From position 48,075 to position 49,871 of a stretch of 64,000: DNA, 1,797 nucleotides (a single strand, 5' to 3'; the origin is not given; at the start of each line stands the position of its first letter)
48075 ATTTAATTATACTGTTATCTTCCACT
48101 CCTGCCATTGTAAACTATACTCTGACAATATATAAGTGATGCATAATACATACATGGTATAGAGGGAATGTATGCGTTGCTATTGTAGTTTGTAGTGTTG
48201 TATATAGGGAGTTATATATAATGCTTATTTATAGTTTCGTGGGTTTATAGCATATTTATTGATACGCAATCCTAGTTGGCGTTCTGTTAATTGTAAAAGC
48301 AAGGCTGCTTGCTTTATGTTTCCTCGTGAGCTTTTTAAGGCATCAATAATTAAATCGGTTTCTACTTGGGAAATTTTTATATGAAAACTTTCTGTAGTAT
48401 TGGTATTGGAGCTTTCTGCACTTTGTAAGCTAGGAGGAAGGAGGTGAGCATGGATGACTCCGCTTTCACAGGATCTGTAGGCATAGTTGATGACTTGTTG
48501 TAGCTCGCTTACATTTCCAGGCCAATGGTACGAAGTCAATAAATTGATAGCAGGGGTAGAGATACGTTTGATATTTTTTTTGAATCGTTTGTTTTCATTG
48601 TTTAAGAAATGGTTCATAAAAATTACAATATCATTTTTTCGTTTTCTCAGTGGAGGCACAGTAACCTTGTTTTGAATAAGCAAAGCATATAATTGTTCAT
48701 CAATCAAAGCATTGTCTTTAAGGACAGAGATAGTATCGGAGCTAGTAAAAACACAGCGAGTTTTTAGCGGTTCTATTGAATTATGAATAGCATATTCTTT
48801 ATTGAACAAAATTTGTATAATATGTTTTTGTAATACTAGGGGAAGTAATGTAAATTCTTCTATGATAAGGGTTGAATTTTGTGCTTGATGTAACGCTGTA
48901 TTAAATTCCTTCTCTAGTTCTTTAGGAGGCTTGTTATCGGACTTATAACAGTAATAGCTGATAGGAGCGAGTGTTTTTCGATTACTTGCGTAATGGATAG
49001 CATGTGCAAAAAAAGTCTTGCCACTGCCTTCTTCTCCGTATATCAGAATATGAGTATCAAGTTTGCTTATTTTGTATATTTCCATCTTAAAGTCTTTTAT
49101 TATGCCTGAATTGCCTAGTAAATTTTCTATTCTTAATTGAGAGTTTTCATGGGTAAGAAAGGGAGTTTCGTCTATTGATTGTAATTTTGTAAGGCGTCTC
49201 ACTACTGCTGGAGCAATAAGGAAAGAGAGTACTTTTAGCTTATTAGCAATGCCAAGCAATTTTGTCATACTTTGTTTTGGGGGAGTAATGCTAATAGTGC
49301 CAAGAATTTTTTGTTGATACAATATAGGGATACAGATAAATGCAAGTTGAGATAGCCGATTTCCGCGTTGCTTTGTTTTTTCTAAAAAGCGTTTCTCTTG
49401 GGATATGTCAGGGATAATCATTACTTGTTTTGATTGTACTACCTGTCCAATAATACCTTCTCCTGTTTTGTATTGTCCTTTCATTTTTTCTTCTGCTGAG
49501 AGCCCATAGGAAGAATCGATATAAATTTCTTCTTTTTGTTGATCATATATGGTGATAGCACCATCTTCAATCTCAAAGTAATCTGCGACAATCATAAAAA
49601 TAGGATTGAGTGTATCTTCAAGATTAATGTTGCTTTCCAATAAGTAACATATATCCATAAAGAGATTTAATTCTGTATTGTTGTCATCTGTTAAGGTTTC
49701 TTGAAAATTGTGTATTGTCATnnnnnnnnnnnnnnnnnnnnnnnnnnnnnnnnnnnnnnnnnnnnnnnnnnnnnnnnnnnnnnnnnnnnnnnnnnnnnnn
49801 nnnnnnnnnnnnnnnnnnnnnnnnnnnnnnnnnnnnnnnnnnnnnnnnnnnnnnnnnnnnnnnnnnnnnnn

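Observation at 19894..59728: Two near-identical 1214-bp IS481-like copies in inverted orientation bracket ~37 kb that includes essential genes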

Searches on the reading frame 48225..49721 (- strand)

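Call 12: search_protein_families(library=ncbifam, proteins=[window:48225-49721:-], max_evalue=0.00001)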
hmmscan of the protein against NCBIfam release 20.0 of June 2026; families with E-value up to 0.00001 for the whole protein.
window:48225-49721:- (498 aa): 24 families
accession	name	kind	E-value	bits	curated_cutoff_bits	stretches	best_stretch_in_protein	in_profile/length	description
TIGR01817.1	nifA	equivalog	1.4e-48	166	528.85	1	18-436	4-446/534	nif-specific transcriptional activator NifA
NF008469.0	PRK11361.1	equivalog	3e-39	135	714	1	173-495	115-459/461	acetoacetate metabolism transcriptional regulator AtoC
NF041552.1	TF_PrdR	equivalog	2.3e-38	131.9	795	2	277-490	357-576/577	sigma-54 dependent transcriptional regulator PrdR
NF008485.2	PRK11388.1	equivalog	1.6e-37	129.1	551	1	220-498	353-643/643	dihydroxyacetone kinase operon transcriptional regulator DhaR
TIGR02915.1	PEP_resp_reg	equivalog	2.5e-32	112.3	502.6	1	173-492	112-444/445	PEP-CTERM-box response regulator transcription factor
NF047793.1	ResRegPgtA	equivalog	7.9e-32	110.6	650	1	194-498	136-414/414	two-component system response regulator PgtA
NF003451.0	PRK05022.1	equivalog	1.9e-30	106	476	2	277-482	280-500/512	nitric oxide reductase transcriptional regulator NorR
NF011958.0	PRK15429.1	equivalog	1.6e-29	103.1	830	2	279-493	471-687/692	formate hydrogenlyase transcriptional activator FlhA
NF051870.1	NAssimRespRegNtrX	equivalog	1.5e-27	96.6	600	1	185-443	120-396/452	nitrogen assimilation response regulator NtrX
TIGR01818.1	ntrC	equivalog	2.7e-27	95.7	558.6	1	277-454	224-407/463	nitrogen regulation protein NR(I)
TIGR02974.1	phageshock_pspF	equivalog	7.3e-26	91.2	443.55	1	276-417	88-233/336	phage shock protein operon transcriptional activator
NF041906.1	V4R_TF_MobR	exception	2.3e-25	89.1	999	1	190-490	223-544/544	phenol degradation transcriptional regulator MobR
NF049963.1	RespRegFlgRCampy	domain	3.1e-25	88.9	750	1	278-492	225-429/429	fla regulon two-component system response regulator FlgR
NF011695.0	PRK15115.1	equivalog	1.3e-24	86.8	763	1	160-475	97-421/445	two-component system response regulator GlrR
NF008622.0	PRK11608.1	equivalog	2.4e-24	86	529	1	198-493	5-326/329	phage shock protein operon transcriptional activator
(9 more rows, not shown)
